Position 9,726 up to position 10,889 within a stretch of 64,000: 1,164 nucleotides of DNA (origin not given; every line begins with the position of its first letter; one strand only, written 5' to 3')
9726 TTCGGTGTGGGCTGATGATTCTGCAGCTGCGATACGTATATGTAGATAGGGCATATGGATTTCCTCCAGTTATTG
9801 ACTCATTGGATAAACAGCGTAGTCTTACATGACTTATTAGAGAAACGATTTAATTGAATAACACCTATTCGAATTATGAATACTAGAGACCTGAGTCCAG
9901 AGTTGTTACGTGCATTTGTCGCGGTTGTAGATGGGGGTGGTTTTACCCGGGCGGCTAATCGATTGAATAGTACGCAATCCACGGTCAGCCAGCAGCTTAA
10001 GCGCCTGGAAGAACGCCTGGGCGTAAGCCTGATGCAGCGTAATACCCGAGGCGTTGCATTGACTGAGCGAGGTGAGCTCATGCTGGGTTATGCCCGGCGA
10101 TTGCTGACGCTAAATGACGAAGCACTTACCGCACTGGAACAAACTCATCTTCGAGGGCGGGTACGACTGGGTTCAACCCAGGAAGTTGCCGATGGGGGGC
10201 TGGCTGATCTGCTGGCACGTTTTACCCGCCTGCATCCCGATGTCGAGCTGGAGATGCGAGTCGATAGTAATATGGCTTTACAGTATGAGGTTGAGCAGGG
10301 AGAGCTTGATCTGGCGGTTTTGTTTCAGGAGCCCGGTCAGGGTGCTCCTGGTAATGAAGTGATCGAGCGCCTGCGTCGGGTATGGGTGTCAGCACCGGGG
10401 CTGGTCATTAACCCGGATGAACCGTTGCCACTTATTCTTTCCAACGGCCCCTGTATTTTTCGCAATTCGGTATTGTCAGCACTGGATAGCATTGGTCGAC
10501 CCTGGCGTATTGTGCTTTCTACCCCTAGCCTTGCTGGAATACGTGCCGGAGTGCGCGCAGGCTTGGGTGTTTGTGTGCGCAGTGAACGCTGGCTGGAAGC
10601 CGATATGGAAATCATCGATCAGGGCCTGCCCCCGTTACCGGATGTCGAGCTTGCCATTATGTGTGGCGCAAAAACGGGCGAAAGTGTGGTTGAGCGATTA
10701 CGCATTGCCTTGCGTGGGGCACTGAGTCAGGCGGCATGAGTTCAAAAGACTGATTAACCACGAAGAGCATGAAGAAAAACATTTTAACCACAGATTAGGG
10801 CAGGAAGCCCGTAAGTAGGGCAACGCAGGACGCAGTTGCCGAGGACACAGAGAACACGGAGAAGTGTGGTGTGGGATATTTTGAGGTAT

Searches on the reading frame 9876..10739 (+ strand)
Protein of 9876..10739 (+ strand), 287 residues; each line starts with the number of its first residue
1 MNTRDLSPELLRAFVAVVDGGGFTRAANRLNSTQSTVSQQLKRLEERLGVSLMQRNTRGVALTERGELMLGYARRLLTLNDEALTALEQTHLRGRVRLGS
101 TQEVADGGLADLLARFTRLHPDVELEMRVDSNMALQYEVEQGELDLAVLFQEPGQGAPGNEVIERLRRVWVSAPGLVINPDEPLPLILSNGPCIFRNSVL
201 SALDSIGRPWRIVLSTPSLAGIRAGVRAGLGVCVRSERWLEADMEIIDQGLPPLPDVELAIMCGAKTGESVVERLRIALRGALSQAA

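Call 6: search_protein_families(library=pfam, proteins=[window:9876-10739:+], max_evalue=0.01)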
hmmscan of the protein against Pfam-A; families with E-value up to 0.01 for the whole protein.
window:9876-10739:+ (287 aa): 3 families
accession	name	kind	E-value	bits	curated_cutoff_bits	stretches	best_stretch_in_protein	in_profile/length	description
PF00126.33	HTH_1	-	1.2e-23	83.3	26.6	1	9-67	2-60/60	Bacterial regulatory helix-turn-helix protein, lysR family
PF03466.25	LysR_substrate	-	1.3e-23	83.9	28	1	91-246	3-169/209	LysR substrate binding domain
PF13556.12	HTH_30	-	0.00016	21.8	27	1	19-58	11-50/59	PucR C-terminal helix-turn-helix domain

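Call 52: search_protein_families(library=ncbifam, proteins=[window:9876-10736:+], max_evalue=1)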
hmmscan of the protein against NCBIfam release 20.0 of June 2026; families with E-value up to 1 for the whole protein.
window:9876-10736:+ (287 aa): 58 families (the best 25 are shown)
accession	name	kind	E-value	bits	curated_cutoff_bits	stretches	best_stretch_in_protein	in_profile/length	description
NF011673.1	PRK15092.1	equivalog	5.7e-51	173.4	530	1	7-265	12-270/293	transcriptional regulator LrhA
NF040786.1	LysR_Sec_metab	equivalog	1.3e-29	103.1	250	1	10-149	5-146/298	selenium metabolism-associated LysR family transcriptional regulator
NF008416.0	PRK11242.1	equivalog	8.4e-26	91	277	1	11-153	6-150/300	transcriptional regulator CynR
NF047711.1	PutUtilRegPtrR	equivalog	4.1e-25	88.5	400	1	11-148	6-143/283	putrescine utilization regulator PtrR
TIGR03418.1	chol_sulf_TF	equivalog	5.4e-25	88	324.8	1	9-176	4-168/291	choline sulfate utilization transcriptional regulator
TIGR03339.1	phn_lysR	subfamily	6.5e-25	87.9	341.1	1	11-152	2-142/279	aminoethylphosphonate catabolism associated LysR family transcriptional regulator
NF053705.1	TransRegGltCGpos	equivalog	1.2e-22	80.5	350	1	11-150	6-147/300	glutamate biosynthesis transcriptional regulator GltC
NF040888.1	trans_reg_YafC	equivalog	7e-22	77.7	470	1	9-130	6-129/293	DNA-binding transcriptional regulator YafC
NF007439.0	PRK09986.1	equivalog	9.5e-21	74.4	290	1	9-148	10-151/296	LysR family transcriptional regulator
NF045775.1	acetoin_reg_AlsR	exception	1.5e-20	73.9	430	1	11-150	6-147/290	acetoin biosynthesis transcriptional regulator AlsR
NF008352.0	PRK11139.1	subfamily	1.7e-20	73.3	288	1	11-151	11-148/305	transcriptional regulator GcvA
NF047520.1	trans_act_CidR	equivalog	2.9e-20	72.6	415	1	11-148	6-145/292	cidABC operon transcriptional activator CidR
NF008722.0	PRK11716.1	equivalog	3.7e-20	72.1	246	1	11-149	6-146/293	HTH-type transcriptional activator IlvY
NF002964.0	PRK03635.1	subfamily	6.1e-20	71.5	197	1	6-151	3-147/297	ArgP/LysG family DNA-binding transcriptional regulator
TIGR02424.1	TF_pcaQ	equivalog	8e-20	70.9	303.8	1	11-148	8-147/300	pca operon transcription factor PcaQ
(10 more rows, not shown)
